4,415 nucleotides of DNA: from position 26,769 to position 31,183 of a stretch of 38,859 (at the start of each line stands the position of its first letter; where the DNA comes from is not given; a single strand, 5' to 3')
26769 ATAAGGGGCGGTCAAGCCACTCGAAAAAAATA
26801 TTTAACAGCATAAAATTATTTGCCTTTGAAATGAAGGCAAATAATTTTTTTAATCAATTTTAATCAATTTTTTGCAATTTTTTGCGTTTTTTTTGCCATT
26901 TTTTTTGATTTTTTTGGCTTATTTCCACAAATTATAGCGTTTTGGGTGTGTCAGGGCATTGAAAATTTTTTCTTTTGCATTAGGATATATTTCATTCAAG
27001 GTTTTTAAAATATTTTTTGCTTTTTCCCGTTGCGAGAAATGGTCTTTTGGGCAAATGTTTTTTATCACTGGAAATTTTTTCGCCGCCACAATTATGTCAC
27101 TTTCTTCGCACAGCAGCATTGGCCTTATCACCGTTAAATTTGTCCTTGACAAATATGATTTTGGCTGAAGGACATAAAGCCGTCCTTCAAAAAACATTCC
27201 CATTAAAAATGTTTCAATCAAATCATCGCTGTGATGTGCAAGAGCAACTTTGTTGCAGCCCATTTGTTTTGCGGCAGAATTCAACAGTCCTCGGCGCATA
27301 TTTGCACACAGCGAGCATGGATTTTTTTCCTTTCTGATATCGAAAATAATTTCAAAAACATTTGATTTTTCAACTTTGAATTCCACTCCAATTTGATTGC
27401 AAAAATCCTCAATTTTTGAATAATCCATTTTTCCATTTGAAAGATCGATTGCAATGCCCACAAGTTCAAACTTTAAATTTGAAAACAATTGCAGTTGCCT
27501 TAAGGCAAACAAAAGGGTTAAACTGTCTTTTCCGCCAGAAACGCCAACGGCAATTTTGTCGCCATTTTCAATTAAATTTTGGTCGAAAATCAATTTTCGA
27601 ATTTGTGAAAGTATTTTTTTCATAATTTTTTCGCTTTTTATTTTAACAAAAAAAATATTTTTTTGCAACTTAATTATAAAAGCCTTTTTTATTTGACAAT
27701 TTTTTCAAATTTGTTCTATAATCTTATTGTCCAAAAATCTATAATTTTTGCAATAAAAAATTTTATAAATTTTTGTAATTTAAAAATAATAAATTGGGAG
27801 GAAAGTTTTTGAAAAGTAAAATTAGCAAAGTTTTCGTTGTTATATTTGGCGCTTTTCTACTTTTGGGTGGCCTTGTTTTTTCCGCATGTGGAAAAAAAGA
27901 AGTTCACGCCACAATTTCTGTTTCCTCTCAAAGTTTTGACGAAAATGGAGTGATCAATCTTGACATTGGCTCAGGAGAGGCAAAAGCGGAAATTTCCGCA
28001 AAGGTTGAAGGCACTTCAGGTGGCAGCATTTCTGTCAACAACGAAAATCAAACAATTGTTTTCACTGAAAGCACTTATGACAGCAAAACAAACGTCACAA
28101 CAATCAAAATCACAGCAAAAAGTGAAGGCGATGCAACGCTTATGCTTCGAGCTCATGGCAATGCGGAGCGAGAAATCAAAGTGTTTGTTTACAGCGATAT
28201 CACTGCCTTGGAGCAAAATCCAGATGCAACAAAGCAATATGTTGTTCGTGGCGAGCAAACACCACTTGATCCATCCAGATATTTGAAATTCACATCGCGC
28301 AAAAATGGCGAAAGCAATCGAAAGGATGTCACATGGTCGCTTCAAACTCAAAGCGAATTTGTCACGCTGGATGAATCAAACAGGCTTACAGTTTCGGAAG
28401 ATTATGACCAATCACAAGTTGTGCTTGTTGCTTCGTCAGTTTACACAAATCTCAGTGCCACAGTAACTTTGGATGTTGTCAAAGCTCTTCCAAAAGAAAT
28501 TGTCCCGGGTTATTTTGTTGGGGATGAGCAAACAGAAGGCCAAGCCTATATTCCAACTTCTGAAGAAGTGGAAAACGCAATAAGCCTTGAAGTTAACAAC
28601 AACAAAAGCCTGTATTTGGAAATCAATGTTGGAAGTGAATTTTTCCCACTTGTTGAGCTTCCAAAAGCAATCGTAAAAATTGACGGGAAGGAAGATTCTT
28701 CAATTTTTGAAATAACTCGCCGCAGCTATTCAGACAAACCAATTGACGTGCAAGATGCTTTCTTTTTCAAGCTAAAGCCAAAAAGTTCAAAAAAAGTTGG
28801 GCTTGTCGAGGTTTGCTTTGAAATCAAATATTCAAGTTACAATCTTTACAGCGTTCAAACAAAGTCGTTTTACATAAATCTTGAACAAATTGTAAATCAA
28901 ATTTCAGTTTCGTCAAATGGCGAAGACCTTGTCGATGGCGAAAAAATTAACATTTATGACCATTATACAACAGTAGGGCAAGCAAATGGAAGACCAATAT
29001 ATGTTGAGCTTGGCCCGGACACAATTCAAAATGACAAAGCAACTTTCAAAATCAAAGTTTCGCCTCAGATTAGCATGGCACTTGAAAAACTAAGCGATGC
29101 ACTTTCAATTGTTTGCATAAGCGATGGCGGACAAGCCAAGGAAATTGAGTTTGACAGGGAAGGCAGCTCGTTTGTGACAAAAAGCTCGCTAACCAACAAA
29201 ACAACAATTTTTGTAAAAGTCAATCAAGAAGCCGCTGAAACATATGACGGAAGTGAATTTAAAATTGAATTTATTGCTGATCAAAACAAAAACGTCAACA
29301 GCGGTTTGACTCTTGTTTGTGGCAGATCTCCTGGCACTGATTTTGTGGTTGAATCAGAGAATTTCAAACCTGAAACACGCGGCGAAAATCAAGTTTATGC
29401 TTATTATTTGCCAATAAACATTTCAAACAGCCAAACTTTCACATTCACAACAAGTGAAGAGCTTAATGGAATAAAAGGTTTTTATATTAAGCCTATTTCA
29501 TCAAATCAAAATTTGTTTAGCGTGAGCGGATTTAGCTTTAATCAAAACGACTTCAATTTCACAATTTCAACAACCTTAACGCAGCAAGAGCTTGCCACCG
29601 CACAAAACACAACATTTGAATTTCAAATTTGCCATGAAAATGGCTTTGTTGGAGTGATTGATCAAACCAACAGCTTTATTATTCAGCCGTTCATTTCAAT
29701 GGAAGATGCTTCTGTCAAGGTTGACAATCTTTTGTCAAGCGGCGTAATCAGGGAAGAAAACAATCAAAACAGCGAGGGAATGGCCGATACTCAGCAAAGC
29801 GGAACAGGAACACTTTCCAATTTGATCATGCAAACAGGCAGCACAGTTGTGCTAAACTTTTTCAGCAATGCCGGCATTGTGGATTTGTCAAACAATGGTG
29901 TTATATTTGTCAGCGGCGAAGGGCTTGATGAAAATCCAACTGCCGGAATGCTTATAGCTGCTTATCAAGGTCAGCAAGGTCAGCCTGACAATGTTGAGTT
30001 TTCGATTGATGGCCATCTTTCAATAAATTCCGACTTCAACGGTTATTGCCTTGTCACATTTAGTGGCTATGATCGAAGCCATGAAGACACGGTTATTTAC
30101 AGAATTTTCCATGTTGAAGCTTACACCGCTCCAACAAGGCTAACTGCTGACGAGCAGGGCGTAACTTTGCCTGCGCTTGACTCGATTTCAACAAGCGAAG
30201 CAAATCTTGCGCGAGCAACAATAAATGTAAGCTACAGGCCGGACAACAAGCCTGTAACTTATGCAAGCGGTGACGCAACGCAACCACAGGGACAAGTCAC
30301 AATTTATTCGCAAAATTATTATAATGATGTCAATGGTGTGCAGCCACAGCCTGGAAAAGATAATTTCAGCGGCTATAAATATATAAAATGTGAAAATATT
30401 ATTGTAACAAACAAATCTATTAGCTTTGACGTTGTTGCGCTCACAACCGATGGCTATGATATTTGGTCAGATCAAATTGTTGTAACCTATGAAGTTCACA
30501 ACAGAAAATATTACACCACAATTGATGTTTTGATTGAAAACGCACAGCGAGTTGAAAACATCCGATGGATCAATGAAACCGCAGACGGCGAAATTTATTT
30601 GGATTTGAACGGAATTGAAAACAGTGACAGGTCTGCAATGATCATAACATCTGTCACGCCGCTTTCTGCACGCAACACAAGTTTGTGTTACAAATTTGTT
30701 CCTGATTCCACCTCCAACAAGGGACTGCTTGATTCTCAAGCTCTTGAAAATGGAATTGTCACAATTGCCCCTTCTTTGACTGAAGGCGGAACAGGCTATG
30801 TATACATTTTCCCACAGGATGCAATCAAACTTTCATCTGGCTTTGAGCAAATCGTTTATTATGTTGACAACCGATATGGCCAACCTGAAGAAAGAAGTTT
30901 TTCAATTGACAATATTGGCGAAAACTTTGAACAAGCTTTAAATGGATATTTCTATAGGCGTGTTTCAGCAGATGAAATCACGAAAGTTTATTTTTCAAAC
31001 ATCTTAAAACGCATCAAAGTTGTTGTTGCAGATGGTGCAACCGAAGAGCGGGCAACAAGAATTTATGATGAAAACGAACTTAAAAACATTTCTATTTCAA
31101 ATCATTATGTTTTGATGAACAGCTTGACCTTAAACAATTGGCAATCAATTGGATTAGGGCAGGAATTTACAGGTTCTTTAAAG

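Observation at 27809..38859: Unlisted open reading frame of more than 11 kb: a giant lipoprotein gene that runs off the window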

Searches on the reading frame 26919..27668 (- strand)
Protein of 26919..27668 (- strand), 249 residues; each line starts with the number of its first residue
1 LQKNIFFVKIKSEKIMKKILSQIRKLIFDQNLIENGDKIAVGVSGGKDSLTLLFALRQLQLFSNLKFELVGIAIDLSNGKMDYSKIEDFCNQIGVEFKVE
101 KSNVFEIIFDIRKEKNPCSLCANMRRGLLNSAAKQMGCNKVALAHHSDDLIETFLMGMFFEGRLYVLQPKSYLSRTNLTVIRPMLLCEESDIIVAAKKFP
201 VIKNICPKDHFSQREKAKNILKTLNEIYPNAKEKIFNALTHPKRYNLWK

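Call 5: search_protein_families(library=ncbifam, proteins=[window:26919-27668:-])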
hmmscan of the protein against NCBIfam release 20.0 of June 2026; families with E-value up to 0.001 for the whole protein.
window:26919-27668:- (249 aa): 6 families
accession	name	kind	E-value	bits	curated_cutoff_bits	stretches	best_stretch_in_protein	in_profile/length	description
NF007972.0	PRK10696.1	equivalog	8.2e-62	209.1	272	1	10-241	15-250/295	tRNA 2-thiocytidine(32) synthetase TtcA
TIGR02432.1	lysidine_TilS_N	equivalog_domain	1.6e-21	77.1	93.6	1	38-198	1-162/189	tRNA lysidine(34) synthetase TilS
NF049949.1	tRNAsynTtuAPyrococ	equivalog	1.3e-13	50.8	450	1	15-237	26-251/292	tRNA-5-methyluridine(54) 2-sulfurtransferase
NF047749.1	tRNAThiolNcsA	equivalog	2.4e-10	40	500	1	17-165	32-189/322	tRNA 2-thiolation protein NcsA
NF007942.0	PRK10660.1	equivalog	1.3e-05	24.1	606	1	33-158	14-133/439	tRNA lysidine(34) synthetase TilS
TIGR00268.2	TIGR00268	equivalog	0.00013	21.4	150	1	31-152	8-126/259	ATP-dependent sacrificial sulfur transferase LarE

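Call 14: find_encoding_contigs(protein=window:26919-27668:-, flank=10000, max_places=10)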
Protein window:26919-27668:- (249 aa): no gene with exactly this product is on record in the collection.

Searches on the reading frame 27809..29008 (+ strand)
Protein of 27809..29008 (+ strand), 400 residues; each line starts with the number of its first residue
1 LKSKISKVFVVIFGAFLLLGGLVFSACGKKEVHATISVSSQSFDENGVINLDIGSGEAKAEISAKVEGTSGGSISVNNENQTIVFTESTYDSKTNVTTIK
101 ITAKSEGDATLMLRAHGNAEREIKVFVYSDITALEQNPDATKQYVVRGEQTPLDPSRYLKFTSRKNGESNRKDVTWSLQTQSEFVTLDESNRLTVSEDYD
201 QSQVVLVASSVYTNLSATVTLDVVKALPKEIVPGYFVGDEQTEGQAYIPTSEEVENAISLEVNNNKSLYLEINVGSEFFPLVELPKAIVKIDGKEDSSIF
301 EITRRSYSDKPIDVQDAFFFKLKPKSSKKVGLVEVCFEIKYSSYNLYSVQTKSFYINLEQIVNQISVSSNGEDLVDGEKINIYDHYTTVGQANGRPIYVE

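Call 18: search_protein_families(library=pfam, proteins=[window:27809-29008:+], max_evalue=5)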
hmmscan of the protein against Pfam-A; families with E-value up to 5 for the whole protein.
window:27809-29008:+ (400 aa): 1 family
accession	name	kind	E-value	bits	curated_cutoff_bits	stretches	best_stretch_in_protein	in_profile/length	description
PF11589.14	DUF3244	-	0.046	14.1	25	1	73-114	43-84/96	Domain of unknown function (DUF3244)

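Call 27: search_protein_families(library=ncbifam, proteins=[window:27809-29008:+], max_evalue=1)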
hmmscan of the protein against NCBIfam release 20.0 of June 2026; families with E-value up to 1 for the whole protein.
window:27809-29008:+ (400 aa): 0 families

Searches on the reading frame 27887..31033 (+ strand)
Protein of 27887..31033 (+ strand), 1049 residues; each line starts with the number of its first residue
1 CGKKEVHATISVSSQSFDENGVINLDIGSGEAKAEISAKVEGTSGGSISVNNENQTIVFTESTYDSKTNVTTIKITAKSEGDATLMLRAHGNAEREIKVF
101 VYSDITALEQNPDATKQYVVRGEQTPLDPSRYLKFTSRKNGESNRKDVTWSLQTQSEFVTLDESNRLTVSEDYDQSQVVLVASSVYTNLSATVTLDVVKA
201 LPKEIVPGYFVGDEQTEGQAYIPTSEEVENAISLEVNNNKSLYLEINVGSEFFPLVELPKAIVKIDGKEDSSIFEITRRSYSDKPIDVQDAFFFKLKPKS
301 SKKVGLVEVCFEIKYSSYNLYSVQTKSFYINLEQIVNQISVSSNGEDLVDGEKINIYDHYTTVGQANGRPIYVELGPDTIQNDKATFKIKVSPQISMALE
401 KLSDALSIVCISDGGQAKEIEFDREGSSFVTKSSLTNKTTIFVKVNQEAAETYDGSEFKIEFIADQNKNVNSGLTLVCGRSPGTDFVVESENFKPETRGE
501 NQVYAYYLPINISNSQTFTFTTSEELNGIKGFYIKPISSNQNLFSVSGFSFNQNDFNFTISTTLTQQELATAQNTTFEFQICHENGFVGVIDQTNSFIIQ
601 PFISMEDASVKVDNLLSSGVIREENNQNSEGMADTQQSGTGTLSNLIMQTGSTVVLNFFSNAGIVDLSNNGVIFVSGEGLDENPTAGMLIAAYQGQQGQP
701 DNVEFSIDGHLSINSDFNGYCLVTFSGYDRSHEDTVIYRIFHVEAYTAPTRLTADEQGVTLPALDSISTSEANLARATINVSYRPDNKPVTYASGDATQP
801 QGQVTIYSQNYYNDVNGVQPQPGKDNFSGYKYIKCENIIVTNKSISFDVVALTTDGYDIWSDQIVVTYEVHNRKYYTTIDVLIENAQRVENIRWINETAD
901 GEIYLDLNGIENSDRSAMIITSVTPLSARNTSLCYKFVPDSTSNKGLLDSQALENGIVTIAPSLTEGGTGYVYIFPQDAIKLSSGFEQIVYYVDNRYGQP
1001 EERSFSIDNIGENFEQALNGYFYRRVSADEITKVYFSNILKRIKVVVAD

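Call 74: predict_structure(alignment_id=A4)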
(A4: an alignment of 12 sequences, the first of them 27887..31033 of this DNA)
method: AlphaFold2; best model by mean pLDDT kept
length: 1049 residues; sequences in the alignment: 12
mean_pLDDT: 77.0   pTM: 0.41
mean pLDDT of the five models: 77.0, 76.9, 74.8, 72.7, 71.4
residues with pLDDT >= 90: 124; 70-90: 675; 50-70: 156; < 50: 94
segments of 3 or more residues with pLDDT < 50: 1-5, 212-231, 233-239, 283-285, 396-400, 614-620, 622-641, 795-800, 812-829
pLDDT, mean of each block of 10 residues (from residue 1): 56 84 78 86 76 88 84 88 86 83 82 75 85 79 77 85 86 88 87 88 66 44 47 48 74 77 74 73 54 74 69 80 79 74 85 88 75 79 79 60 66 63 82 86 84 81 83 88 86 67 75 80 83 83 83 86 75 76 89 81 80 52 34 30 63 77 67 71 65 62 79 80 84 83 78 87 86 89 84 53 71 38 40 81 87 83 84 83 89 88 89 87 87 91 85 88 88 90 81 85 89 90 77 89 89
secondary structure, 60 per line:
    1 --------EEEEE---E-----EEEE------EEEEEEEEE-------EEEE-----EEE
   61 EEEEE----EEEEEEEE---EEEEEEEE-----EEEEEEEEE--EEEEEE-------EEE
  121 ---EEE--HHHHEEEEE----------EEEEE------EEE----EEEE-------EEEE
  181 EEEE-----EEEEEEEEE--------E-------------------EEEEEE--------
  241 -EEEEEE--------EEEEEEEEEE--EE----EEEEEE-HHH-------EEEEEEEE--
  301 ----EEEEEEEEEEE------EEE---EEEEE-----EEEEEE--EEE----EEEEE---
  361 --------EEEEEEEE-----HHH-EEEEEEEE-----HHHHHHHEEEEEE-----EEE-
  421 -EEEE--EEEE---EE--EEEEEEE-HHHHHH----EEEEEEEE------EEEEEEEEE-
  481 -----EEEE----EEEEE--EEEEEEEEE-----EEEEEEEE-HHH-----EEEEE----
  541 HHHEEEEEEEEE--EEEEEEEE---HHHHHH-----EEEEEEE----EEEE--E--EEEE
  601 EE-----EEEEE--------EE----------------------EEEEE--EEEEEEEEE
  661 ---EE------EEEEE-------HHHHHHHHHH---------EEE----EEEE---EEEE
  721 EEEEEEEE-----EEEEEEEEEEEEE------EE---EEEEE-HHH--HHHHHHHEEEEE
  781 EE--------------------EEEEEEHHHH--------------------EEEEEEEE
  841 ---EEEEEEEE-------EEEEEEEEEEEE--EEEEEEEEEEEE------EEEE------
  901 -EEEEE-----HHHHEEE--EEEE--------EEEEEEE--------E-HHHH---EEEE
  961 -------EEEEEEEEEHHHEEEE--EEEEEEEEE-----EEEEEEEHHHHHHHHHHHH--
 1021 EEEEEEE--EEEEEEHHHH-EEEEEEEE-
elements in order (helices of 4 or more, strands of 3 or more residues): E9-13 E23-26 E33-41 E49-52 E58-65 E70-77 E81-88 E94-102 E105-110 E118-120 E124-126 H129-132 E133-137 E148-152 E159-161 E166-169 E177-184 E190-198 E227-232 E242-247 E256-265 E274-279 E291-298 E305-315 E322-324 E328-332 E338-343 E346-348 E353-357 E369-376 E386-393 H399-405 E406-411 E417-419 E422-425 E428-431 E439-445 H447-452 E457-464 E471-479 E486-489 E494-498 E501-509 E515-522 E532-536 E544-552 E555-562 H566-571 E577-583 E588-591 E597-602 E608-612 E645-649 E652-660 E672-676 H684-693 E703-705 E710-713 E717-728 E734-746 E758-762 H769-775 E776-782 E803-808 H809-812 E833-840 E844-851 E859-870 E873-884 E891-894 E902-906 H912-915 E916-918 E921-924 E933-939 H950-953 E957-960 E968-976 E980-983 E986-994 E1000-1006 H1007-1018 E1021-1027 E1030-1035 H1036-1039 E1041-1048

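Call 77: fold_search(model_id=the predicted structure, library=pdb)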
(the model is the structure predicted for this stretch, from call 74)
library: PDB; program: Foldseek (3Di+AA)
matches with E <= 10: 1933; with E <= 0.001: 398
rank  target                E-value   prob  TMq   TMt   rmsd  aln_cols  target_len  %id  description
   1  7r5k_10               1.7e-23  1.00  0.13  0.09  58.0      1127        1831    9  Human nuclear pore complex (constricted) (released 2022-06-22)
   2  6vg4_A                2.3e-16  1.00  0.15  0.22  53.4       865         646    9  Human protocadherin 10 ectodomain (released 2020-03-11)
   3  7som_D                2.9e-16  1.00  0.14  0.11  34.6      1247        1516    8  Ciliary C2 central pair apparatus isolated from Chlamydomonas reinhardtii (released 2022-04-13)
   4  8k53_A                8.8e-16  1.00  0.12  0.16  40.0       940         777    9  Structure of the Dimeric Human CNTN2 Ig 1-6-FNIII 1-2 Domain in an Asymmetric State (released 2023-12-06)
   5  9ijj_4G               2.8e-15  1.00  0.12  0.05  47.2      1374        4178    8  In situ structure of the central apparatus in mouse sperm axoneme. (released 2025-06-04)
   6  9ijj_4H               2.9e-15  1.00  0.16  0.07  30.5      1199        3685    9  In situ structure of the central apparatus in mouse sperm axoneme. (released 2025-06-04)
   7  8k3j_A                3.1e-15  1.00  0.12  0.18  34.4       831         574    9  Structure of human CNTN2 immunoglobulin domains 1-6 homo-dimer (released 2024-07-17)
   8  7sqc_2B               3.2e-15  1.00  0.14  0.18  61.2       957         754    7  Ciliary C1 central pair apparatus isolated from Chlamydomonas reinhardtii (released 2022-04-13)
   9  9g93_A                7.9e-15  1.00  0.19  0.28  20.0       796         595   11  CryoET structure of the in vitro grown Bacillus anthracis Sap S-layer (released 2024-12-18)
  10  9ba5_A                1.2e-14  1.00  0.12  0.18  34.5       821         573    9  Cross-linked Contactin 2 Ig1-Ig6 (released 2024-07-17)
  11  9ba4_A                1.4e-14  1.00  0.13  0.14  42.4      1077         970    9  Full-length cross-linked Contactin 2 (CNTN2) (released 2024-07-17)
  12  6iaa_A                4.2e-14  1.00  0.13  0.15  45.3      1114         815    9  hRobo2 ectodomain (released 2019-03-13)
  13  8a0y_A                5.4e-14  1.00  0.12  0.19  33.5       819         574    8  Crystal structure of mouse contactin 2 immunoglobulin domains (released 2023-11-01)
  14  7sqc_2A               1.3e-13  1.00  0.13  0.17  61.9       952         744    7  Ciliary C1 central pair apparatus isolated from Chlamydomonas reinhardtii (released 2022-04-13)
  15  7ol4_A                1.3e-13  1.00  0.13  0.21  33.9       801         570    9  Mouse contactin-1 neurofascin-155 immunoglobulin domains adhesion complex (released 2022-12-14)
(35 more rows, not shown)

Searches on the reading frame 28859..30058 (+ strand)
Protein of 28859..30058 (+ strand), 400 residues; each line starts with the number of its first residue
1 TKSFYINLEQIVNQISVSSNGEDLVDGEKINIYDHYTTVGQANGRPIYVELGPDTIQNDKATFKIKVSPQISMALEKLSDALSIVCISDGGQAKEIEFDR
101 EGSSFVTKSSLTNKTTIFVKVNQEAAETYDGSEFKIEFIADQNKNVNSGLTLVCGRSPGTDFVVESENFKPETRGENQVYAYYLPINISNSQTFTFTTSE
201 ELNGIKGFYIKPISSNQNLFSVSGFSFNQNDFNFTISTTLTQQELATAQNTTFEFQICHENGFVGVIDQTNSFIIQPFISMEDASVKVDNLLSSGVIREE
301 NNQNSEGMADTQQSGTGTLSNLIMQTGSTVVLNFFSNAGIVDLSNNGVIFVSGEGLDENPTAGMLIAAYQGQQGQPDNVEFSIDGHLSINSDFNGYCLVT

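Call 18: search_protein_families(library=pfam, proteins=[window:28859-30058:+], max_evalue=5)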
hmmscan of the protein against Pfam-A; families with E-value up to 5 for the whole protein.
window:28859-30058:+ (400 aa): 0 families

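Call 27: search_protein_families(library=ncbifam, proteins=[window:28859-30058:+], max_evalue=1)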
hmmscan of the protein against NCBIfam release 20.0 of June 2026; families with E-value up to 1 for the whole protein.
window:28859-30058:+ (400 aa): 1 family
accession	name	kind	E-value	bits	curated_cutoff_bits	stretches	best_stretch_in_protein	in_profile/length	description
NF052341.1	hydrazine_gamma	equivalog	0.087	11.8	625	1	146-174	143-169/339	hydrazine synthase subunit gamma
